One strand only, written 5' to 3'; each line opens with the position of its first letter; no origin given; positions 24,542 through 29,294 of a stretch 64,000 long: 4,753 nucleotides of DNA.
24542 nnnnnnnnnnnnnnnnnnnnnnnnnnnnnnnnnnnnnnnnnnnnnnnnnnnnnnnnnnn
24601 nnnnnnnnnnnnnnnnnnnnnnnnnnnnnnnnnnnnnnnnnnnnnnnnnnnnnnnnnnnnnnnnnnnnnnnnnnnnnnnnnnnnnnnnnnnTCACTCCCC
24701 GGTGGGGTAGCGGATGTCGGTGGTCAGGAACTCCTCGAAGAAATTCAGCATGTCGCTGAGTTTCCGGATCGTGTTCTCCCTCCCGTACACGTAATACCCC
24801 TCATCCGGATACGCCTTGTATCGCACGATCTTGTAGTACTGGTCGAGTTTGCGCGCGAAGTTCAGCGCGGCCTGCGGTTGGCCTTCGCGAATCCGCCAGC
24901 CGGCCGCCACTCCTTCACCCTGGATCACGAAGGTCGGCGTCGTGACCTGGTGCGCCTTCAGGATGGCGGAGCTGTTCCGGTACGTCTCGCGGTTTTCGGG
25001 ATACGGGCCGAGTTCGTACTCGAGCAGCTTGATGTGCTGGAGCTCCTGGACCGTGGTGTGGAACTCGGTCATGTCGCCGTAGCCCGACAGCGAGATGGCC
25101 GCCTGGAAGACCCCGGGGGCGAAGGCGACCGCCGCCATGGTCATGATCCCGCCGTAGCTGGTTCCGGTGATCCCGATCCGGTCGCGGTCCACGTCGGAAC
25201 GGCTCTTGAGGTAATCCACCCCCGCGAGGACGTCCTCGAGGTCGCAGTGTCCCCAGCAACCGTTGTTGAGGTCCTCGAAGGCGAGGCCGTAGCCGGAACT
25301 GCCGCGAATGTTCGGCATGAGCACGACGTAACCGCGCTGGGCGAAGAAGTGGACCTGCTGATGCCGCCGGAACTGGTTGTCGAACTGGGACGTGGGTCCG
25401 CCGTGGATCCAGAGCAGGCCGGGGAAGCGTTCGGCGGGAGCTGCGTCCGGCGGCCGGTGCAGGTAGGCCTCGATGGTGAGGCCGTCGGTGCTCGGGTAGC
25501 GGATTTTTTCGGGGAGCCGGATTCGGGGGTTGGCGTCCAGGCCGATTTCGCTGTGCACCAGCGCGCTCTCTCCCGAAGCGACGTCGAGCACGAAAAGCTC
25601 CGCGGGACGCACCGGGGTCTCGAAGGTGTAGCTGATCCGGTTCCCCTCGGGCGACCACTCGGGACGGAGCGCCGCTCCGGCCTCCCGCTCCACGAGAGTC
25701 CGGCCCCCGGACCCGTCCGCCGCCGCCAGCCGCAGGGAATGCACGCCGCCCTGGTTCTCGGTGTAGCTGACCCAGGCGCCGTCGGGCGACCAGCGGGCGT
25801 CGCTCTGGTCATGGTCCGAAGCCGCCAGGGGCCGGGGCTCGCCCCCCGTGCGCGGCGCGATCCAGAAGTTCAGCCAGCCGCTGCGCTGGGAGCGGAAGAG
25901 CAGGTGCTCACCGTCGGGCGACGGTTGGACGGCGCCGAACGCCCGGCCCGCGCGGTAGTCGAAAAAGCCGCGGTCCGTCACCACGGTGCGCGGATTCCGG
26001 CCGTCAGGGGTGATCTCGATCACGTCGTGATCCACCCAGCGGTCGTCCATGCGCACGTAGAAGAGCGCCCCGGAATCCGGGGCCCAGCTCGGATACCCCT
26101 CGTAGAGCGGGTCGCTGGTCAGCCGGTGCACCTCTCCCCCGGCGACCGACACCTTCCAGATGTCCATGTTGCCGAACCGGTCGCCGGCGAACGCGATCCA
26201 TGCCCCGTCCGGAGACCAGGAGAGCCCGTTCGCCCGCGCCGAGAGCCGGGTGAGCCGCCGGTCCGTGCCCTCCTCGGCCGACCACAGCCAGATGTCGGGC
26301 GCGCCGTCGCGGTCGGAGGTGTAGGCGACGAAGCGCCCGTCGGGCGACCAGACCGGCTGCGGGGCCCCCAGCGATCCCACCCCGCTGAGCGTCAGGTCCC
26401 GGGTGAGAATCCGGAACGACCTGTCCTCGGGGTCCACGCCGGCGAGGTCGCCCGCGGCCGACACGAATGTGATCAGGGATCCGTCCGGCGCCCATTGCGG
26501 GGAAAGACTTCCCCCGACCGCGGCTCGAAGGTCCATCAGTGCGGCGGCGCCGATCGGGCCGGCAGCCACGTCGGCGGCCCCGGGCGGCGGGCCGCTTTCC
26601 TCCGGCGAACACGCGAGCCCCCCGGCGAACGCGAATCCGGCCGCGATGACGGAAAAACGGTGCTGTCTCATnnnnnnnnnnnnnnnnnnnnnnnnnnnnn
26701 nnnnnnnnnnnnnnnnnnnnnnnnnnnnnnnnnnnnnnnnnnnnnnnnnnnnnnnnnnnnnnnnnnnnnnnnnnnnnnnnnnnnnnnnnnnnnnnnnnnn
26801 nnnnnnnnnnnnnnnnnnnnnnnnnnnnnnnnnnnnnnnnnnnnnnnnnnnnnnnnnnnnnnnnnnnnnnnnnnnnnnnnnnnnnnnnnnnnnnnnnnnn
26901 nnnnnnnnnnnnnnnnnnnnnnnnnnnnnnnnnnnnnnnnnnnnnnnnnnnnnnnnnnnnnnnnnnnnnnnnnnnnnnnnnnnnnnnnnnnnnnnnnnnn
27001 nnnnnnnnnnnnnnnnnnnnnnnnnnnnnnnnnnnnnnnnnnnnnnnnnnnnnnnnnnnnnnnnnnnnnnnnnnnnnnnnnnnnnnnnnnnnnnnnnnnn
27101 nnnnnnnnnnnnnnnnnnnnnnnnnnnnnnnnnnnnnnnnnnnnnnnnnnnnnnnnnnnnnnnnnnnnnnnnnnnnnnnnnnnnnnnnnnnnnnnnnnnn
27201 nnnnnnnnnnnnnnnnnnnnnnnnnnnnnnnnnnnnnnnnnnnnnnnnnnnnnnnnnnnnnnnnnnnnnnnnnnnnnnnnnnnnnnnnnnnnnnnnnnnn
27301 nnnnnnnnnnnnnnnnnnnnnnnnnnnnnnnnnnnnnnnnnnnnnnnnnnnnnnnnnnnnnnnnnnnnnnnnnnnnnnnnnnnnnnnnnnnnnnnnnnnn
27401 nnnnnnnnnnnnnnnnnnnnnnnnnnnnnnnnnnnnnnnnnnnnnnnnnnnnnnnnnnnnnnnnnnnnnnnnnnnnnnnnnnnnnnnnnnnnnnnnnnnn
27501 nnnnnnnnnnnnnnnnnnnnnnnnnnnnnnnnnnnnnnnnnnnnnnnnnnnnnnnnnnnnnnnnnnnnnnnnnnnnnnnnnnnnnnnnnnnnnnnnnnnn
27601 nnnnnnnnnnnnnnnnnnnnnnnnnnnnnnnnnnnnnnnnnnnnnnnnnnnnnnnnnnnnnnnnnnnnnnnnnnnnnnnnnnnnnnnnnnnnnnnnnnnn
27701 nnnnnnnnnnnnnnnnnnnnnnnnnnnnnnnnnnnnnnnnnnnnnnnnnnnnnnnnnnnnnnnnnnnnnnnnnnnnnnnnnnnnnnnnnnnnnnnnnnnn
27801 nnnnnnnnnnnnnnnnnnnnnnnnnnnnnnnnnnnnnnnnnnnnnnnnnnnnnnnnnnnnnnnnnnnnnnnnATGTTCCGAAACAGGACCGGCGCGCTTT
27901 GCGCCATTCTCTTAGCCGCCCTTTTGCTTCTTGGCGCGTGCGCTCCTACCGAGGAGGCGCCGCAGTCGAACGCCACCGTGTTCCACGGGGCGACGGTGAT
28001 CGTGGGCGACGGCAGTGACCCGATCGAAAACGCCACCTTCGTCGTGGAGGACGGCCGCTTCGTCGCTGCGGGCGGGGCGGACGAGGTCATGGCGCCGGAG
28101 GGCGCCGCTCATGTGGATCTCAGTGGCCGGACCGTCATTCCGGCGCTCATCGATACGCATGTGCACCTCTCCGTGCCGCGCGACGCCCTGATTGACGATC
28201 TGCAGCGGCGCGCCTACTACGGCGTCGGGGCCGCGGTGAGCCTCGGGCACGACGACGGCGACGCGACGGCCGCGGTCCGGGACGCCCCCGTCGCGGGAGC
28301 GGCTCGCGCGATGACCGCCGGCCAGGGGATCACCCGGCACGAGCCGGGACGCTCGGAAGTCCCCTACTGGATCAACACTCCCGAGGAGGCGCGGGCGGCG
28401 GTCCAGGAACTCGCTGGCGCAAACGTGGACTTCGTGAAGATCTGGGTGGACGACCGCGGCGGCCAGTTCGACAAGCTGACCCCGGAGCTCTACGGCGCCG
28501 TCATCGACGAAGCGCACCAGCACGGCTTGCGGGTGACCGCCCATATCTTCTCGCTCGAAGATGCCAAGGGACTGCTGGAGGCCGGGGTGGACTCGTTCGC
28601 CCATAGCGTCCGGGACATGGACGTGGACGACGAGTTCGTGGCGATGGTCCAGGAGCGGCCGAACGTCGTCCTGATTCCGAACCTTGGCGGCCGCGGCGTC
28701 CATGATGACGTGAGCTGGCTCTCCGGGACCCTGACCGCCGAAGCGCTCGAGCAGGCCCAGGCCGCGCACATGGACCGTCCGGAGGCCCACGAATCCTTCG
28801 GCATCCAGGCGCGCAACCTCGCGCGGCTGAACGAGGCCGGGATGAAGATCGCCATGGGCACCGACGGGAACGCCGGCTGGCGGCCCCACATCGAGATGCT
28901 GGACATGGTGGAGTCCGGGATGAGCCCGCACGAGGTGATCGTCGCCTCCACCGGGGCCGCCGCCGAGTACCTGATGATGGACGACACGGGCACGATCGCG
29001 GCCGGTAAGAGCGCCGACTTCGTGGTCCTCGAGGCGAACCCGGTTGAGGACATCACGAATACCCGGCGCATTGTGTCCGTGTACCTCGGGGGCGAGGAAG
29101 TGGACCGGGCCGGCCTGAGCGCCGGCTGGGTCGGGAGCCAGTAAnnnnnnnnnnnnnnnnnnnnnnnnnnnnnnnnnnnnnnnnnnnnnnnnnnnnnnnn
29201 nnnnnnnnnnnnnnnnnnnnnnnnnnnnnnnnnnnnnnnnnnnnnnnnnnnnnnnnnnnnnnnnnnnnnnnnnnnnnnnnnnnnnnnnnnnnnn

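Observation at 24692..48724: Two S9 peptidase homologues retain the Ser nucleophile but both lack the catalytic Asp and His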

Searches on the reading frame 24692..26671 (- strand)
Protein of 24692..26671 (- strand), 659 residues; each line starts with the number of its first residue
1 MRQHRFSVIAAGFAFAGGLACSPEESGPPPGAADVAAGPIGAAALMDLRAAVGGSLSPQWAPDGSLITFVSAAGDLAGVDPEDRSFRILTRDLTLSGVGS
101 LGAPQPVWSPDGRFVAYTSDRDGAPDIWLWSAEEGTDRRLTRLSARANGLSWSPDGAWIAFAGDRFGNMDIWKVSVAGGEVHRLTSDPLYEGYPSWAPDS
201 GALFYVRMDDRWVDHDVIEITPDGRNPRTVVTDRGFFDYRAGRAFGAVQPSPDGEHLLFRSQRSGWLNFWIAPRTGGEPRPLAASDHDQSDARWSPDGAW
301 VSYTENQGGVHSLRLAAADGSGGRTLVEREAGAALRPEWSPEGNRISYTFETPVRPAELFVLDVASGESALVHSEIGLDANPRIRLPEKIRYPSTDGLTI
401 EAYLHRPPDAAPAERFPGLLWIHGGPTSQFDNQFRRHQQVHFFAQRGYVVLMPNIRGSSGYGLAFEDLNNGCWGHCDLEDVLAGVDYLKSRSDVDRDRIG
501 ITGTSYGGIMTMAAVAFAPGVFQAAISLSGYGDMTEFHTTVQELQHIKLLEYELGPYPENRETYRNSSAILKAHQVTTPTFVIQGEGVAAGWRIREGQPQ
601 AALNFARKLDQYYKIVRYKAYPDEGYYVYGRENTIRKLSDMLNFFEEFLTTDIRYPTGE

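Call 36: find_homologous_proteins(query=window:24692-26671:-, max_evalue=1e-30)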
Query window:24692-26671:- (659 aa): 2589 proteins with E <= 1e-30 among 8000 candidates; the best 120 are listed.
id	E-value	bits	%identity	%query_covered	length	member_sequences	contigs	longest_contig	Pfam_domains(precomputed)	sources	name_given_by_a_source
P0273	0.0e+0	1505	98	100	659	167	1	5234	PF02129.25,PF00756.27,PF00326.28,PF25174.2,PF26549.1,PF00930.28,PF23381.2,PF26550.2,PF02897.22,PF07676.19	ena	-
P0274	0.0e+0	1467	97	100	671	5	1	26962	PF02129.25,PF00756.27,PF00326.28,PF25174.2,PF26549.1,PF00930.28,PF23381.2,PF26550.2,PF07676.19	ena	-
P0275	0.0e+0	1394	90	100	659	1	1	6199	PF25174.2,PF00930.28,PF23381.2,PF07676.19,PF02129.25,PF00135.35,PF00756.27,PF00326.28,PF26549.1,PF05448.19,PF26550.2,PF02897.22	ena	-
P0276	0.0e+0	1393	90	100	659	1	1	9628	PF25174.2,PF00930.28,PF23381.2,PF07676.19,PF02129.25,PF00135.35,PF00756.27,PF00326.28,PF26549.1,PF05448.19,PF26550.2,PF02897.22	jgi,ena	-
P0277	0.0e+0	1392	90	100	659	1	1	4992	PF25174.2,PF00930.28,PF23381.2,PF07676.19,PF02129.25,PF00135.35,PF00756.27,PF00326.28,PF26549.1,PF05448.19,PF26550.2,PF02897.22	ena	-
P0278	0.0e+0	1391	90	100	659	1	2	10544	PF25174.2,PF00930.28,PF23381.2,PF07676.19,PF02129.25,PF00135.35,PF00756.27,PF00326.28,PF26549.1,PF05448.19,PF26550.2,PF02897.22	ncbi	-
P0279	0.0e+0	1390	90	100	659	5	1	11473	PF25174.2,PF00930.28,PF23381.2,PF07676.19,PF02129.25,PF00135.35,PF00756.27,PF00326.28,PF26549.1,PF05448.19,PF26550.2,PF02897.22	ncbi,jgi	-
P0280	0.0e+0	1379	89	100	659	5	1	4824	PF25174.2,PF00930.28,PF01738.25,PF07676.19,PF08450.19,PF02129.25,PF00135.35,PF00756.27,PF00326.28,PF26549.1,PF26550.2,PF02897.22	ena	-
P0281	0.0e+0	1376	89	100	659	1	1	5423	PF02129.25,PF00756.27,PF00326.28,PF26549.1,PF00930.28,PF26550.2,PF07676.19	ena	-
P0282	0.0e+0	1373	89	100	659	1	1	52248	PF02129.25,PF00135.35,PF00756.27,PF00326.28,PF26549.1,PF00930.28,PF23381.2,PF01738.25,PF26550.2,PF07676.19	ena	-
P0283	0.0e+0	1370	88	100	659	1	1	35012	PF25174.2,PF00930.28,PF23381.2,PF01738.25,PF07676.19,PF02129.25,PF00135.35,PF00756.27,PF00326.28,PF26549.1,PF26550.2,PF02897.22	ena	-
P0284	0.0e+0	1365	88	100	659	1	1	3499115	PF02129.25,PF00756.27,PF00326.28,PF26549.1,PF00930.28,PF01738.25,PF26550.2,PF02897.22,PF07676.19,PF20434.6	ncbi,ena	-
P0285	0.0e+0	1364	88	100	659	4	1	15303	PF02129.25,PF00756.27,PF00326.28,PF25174.2,PF26549.1,PF00930.28,PF23381.2,PF01738.25,PF26550.2,PF07676.19,PF08450.19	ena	-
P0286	0.0e+0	1363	88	100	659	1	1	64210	PF02129.25,PF00756.27,PF00326.28,PF26549.1,PF00930.28,PF01738.25,PF26550.2,PF02897.22,PF07676.19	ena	-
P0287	0.0e+0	1346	87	100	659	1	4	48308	PF25174.2,PF00930.28,PF23381.2,PF01738.25,PF07676.19,PF08450.19,PF02129.25,PF00135.35,PF00756.27,PF00326.28,PF26549.1,PF26550.2,PF02897.22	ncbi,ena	-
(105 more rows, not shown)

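Call 41: find_encoding_contigs(protein=P0284, flank=8000, max_places=2)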
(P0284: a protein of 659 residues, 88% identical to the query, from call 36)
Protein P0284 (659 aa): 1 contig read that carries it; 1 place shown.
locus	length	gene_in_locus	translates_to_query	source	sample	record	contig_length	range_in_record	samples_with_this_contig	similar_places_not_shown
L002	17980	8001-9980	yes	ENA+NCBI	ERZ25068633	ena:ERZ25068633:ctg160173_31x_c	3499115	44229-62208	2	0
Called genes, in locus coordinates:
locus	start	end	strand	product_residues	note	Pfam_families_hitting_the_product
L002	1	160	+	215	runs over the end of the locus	-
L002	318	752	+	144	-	PF12795:MscS_porin (weak)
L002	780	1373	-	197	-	PF03358:FMN_red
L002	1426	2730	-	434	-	PF13183:Fer4_8, PF13534:Fer4_17, PF02754:CCG (faint)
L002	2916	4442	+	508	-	-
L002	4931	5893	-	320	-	PF02423:OCD_Mu_crystall, PF01488:Shikimate_DH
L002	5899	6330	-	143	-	-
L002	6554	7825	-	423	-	PF01979:Amidohydro_1, PF07969:Amidohydro_3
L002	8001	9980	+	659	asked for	PF26549:Tricorn_N (weak), PF26550:Tricorn_2nd, PF07676:PD40 (weak), PF26549:Tricorn_N, PF26550:Tricorn_2nd, PF26549:Tricorn_N, PF02129:Peptidase_S15, PF00326:Peptidase_S9, +7 more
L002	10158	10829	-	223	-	PF02517:Rce1-like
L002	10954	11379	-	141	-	-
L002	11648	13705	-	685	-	PF02368:Big_2 (faint), PF02369:Big_1 (faint), PF26918:Ig_Eae (weak), PF08309:LVIVD (faint)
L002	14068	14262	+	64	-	-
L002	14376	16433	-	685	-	PF02368:Big_2 (faint), PF26918:Ig_Eae (weak), PF08309:LVIVD (faint)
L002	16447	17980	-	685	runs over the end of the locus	PF02368:Big_2 (faint), PF08309:LVIVD (faint)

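Call 73: predict_structure(alignment_id=A2)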
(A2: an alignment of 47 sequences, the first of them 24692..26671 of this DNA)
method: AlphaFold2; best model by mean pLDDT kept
length: 659 residues; sequences in the alignment: 47
mean_pLDDT: 89.6   pTM: 0.88
mean pLDDT of the five models: 89.6, 89.2, 88.5, 88.0, 87.3
residues with pLDDT >= 90: 494; 70-90: 104; 50-70: 25; < 50: 36
segments of 3 or more residues with pLDDT < 50: 1-35
pLDDT, mean of each block of 10 residues (from residue 1): 39 44 43 62 93 92 97 95 97 83 89 96 93 96 90 98 90 97 95 97 97 97 97 92 93 98 96 96 95 98 96 97 92 96 98 95 97 82 88 94 94 95 77 95 97 93 92 92 98 97 85 95 95 85 84 93 94 97 83 66 92 97 87 97 97 59
secondary structure, 60 per line:
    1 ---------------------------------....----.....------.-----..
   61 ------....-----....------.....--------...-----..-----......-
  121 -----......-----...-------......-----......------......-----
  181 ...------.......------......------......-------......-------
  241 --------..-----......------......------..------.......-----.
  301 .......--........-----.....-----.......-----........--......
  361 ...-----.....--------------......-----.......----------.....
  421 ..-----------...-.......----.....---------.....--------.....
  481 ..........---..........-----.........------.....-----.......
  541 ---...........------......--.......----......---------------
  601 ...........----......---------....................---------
elements in order: H34-37 H42-46 E67-70 E76-79 E86-90 E114-119 E126-131 E137-139 E147-152 E158-163 E170-175 E181-183 E190-196 E203-208 E215-220 E228-233 E256-261 E268-273 E288-294 E300-307 E310-317 E323-327 E333-339 E345-352 E355-363 E369-373 E388-393 E399-405 E416-422 H438-444 E449-453 H463-467 H476-490 E494-503 H509-517 E524-528 H534-540 H544-554 H561-566 H569-575 E580-585 H601-611 E616-621 H631-650

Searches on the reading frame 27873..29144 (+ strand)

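Call 15: search_protein_families(library=pfam, proteins=[window:27873-29144:+], max_evalue=0.0001)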
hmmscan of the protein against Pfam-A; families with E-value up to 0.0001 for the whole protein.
window:27873-29144:+ (423 aa): 2 families
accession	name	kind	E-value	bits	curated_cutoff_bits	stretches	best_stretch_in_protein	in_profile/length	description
PF01979.26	Amidohydro_1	-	6.2e-22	78.7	25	1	87-410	1-345/345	Amidohydrolase family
PF07969.17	Amidohydro_3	-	9e-14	52.2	29.7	1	182-410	227-471/472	Amidohydrolase family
